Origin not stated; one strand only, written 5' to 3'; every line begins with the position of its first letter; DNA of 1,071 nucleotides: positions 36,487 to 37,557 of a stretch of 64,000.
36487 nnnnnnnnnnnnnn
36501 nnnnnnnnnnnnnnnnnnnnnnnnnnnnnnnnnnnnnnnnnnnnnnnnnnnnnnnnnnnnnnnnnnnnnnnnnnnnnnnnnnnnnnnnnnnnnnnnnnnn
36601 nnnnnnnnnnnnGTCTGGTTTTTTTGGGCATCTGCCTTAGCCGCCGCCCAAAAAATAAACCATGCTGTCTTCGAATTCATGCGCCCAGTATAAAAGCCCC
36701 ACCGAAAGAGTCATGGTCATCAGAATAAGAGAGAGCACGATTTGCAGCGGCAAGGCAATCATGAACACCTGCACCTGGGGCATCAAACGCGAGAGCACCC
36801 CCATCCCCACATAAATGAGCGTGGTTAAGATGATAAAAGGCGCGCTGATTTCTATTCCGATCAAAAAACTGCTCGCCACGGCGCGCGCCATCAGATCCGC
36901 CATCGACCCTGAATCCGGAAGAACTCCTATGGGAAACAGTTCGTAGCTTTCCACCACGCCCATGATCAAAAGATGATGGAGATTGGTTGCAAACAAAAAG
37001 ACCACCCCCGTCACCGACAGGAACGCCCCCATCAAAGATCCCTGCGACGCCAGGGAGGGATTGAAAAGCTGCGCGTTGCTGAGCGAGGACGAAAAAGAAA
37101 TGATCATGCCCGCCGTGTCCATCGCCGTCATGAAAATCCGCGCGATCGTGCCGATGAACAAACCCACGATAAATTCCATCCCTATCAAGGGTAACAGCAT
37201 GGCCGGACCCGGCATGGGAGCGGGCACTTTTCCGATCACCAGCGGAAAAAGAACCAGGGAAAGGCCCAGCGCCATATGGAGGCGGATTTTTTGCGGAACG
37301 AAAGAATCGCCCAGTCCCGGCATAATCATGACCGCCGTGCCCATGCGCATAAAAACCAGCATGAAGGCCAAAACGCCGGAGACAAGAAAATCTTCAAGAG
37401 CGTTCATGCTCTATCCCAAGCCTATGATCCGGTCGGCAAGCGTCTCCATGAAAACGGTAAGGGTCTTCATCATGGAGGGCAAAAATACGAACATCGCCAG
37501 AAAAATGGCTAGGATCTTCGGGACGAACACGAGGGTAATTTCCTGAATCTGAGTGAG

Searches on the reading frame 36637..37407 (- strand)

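Call 47: search_protein_families(library=pfam, proteins=[window:36637-37407:-], max_evalue=0.0001)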
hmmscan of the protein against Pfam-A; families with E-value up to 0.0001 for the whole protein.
window:36637-37407:- (256 aa): 1 family
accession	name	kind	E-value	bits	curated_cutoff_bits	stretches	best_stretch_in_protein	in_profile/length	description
PF01311.25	Bac_export_1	-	7e-55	186.6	27.8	1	13-246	2-228/230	Bacterial export proteins, family 1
